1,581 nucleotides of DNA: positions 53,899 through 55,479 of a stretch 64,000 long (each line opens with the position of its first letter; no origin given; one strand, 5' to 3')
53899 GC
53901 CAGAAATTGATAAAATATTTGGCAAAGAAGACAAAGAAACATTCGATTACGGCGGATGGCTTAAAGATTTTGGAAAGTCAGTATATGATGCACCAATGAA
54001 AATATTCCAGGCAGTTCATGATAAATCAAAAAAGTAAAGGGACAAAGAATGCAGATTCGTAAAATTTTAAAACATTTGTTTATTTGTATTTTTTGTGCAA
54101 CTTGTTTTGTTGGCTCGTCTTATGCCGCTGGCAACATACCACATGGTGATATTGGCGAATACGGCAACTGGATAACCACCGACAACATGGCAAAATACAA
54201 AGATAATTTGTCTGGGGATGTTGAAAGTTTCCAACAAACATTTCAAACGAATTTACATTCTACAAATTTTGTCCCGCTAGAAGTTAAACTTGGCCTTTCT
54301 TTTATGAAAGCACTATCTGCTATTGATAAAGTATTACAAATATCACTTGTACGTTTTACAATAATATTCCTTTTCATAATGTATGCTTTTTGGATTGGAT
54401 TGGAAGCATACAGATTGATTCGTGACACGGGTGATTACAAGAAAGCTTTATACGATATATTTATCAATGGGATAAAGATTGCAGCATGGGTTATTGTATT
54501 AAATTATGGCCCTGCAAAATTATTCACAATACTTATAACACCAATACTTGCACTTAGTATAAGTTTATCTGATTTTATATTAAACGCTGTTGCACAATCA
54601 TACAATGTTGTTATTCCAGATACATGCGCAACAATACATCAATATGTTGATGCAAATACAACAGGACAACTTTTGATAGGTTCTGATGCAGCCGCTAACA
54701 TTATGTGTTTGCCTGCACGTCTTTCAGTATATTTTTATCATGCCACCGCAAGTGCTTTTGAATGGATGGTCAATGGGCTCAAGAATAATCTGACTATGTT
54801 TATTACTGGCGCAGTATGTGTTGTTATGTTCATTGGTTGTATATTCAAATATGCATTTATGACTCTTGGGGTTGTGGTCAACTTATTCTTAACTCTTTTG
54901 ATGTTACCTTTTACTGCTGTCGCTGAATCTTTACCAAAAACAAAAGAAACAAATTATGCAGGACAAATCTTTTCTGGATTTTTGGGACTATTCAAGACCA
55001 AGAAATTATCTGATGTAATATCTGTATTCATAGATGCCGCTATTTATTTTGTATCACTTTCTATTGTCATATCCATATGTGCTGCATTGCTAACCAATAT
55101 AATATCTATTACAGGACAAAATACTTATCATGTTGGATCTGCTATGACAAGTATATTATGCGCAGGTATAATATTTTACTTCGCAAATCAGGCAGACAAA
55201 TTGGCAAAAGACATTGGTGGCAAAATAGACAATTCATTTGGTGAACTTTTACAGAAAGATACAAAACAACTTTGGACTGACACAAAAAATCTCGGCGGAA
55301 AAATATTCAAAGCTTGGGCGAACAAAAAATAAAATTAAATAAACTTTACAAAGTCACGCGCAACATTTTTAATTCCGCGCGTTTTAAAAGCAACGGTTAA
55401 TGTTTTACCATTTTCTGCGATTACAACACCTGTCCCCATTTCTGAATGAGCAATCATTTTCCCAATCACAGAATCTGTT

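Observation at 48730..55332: Five-gene array of paralogous polytopic membrane proteins (divergent VirB6/TrbL-like?) unlinked to other T4SS genes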

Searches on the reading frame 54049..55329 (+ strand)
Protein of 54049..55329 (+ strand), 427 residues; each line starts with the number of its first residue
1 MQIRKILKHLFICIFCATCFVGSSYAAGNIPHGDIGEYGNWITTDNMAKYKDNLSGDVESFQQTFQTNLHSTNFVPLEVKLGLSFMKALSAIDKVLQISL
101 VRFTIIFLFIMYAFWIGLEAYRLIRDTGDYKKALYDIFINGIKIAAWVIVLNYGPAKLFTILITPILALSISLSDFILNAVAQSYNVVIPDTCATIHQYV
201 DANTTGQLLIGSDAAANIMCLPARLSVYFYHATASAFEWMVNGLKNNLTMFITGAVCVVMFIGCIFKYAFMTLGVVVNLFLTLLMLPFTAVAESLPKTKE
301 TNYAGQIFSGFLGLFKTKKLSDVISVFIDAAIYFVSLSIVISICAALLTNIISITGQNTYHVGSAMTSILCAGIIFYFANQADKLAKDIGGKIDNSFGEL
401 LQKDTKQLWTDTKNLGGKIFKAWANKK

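Call 3: search_protein_families(library=pfam, proteins=[window:54049-55329:+], max_evalue=10)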
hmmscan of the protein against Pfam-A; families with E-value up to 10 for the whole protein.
window:54049-55329:+ (427 aa): 0 families

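Call 4: search_protein_families(library=ncbifam, proteins=[window:54049-55329:+], max_evalue=10)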
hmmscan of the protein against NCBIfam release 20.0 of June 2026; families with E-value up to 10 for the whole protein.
window:54049-55329:+ (427 aa): 0 families

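Call 75: predict_structure(alignment_id=A6)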
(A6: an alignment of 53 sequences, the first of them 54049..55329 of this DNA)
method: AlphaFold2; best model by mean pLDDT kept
length: 427 residues; sequences in the alignment: 53
mean_pLDDT: 84.4   pTM: 0.77
mean pLDDT of the five models: 84.4, 84.2, 82.4, 81.7, 80.6
residues with pLDDT >= 90: 148; 70-90: 228; 50-70: 44; < 50: 7
segments of 3 or more residues with pLDDT < 50: 23-26
pLDDT, mean of each block of 10 residues (from residue 1): 65 65 49 61 73 84 87 90 92 90 95 95 88 93 95 87 85 86 80 91 85 90 87 89 85 91 91 89 91 91 93 88 89 88 84 61 78 90 86 78 85 87 82
secondary structure, 60 per line:
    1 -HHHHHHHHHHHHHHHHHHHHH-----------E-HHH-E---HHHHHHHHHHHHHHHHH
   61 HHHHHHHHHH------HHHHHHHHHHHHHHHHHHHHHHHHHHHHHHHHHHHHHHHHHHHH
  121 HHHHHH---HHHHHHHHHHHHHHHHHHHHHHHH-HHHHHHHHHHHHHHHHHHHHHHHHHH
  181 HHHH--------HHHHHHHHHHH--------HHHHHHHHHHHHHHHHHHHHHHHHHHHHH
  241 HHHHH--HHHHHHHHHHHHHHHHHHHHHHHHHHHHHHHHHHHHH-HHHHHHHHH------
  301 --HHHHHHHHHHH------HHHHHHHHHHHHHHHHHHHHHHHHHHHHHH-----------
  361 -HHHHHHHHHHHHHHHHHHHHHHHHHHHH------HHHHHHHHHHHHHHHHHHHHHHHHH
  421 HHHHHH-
elements in order: H2-22 H44-70 H77-126 H130-153 H155-184 H193-203 H212-245 H248-284 H286-294 H303-313 H320-349 H362-389 H396-426

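Call 78: fold_search(model_id=the predicted structure, library=pdb)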
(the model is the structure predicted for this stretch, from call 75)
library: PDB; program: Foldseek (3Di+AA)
matches with E <= 10: 604; with E <= 0.001: 0
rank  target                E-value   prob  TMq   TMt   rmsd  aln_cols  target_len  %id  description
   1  8rt9_F                2.5e-03  1.00  0.31  0.43  11.6       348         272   14  Stalk complex full-length structure (TrwJ/VirB5-TrwI/VirB6) from the fully-assembled R388 type IV secretion system det (released 2024-06-19)
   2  8rtd_L                5.7e-03  1.00  0.31  0.44  11.2       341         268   15  Stalk-Arches-IMC structure from the fully-assembled R388 type IV secretion system determined by cryo-EM. (released 2024-06-19)
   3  8rtd_H                2.5e-02  0.97  0.24  0.40  15.6       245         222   14  Stalk-Arches-IMC structure from the fully-assembled R388 type IV secretion system determined by cryo-EM. (released 2024-06-19)
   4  7o3v_F                5.5e-02  0.98  0.32  0.46  11.3       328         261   13  Stalk complex structure (TrwJ/VirB5-TrwI/VirB6) from the fully-assembled R388 type IV secretion system determined by c (released 2022-06-22)
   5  8rtd_I                7.5e-02  0.89  0.23  0.38  14.7       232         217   13  Stalk-Arches-IMC structure from the fully-assembled R388 type IV secretion system determined by cryo-EM. (released 2024-06-19)
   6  7sqc_1K               8.5e-02  0.21  0.12  0.15  55.2       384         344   10  Ciliary C1 central pair apparatus isolated from Chlamydomonas reinhardtii (released 2022-04-13)
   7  7o3v_G                8.9e-02  0.90  0.28  0.40  13.3       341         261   11  Stalk complex structure (TrwJ/VirB5-TrwI/VirB6) from the fully-assembled R388 type IV secretion system determined by c (released 2022-06-22)
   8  7o3v_J                1.1e-01  0.99  0.38  0.55   8.2       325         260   14  Stalk complex structure (TrwJ/VirB5-TrwI/VirB6) from the fully-assembled R388 type IV secretion system determined by c (released 2022-06-22)
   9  7udn_B                1.1e-01  0.89  0.23  0.33  32.2       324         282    9  Crystal structure of designed helical repeat protein RPB_PLP1_R6 in alternative conformation 2 (released 2023-03-22)
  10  7n6g_3O               1.1e-01  0.35  0.16  0.19  43.0       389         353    8  C1 of central pair (released 2022-05-18)
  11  9f63                  1.3e-01  0.11  0.10  0.10  25.6       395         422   11  Crystal structure of Saccharomyces cerevisiae pH nine-sensitive protein 1 (PNS1) (released 2024-05-15)
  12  2v0o_B                2.0e-01  0.35  0.18  0.25  33.6       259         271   10  FCHO2 F-BAR domain (released 2007-06-26)
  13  9g2k_A                2.0e-01  0.16  0.13  0.10  30.3       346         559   12  Cryo-EM structure of IrtAB in outward-occluded state in nanodisc in complex with ADP-vanadate (released 2024-12-18)
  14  6h2f_F                2.1e-01  0.15  0.13  0.16  41.1       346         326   13  Structure of the pre-pore AhlB of the tripartite alpha-pore forming toxin, AHL, from Aeromonas hydrophila. (released 2019-07-10)
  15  7sqc_1J               2.1e-01  0.15  0.12  0.15  42.2       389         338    7  Ciliary C1 central pair apparatus isolated from Chlamydomonas reinhardtii (released 2022-04-13)
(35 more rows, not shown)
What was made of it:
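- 54049..55332 (+): Paralogue E (427 aa): VirB6-like, signal-peptide/FVPL subtype, with a loop Cys pair (C193/C220). AF2 model with pLDDT 84.4 and pTM 0.77, whose top PDB matches are TrwI/VirB6 (calls 75, 78).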
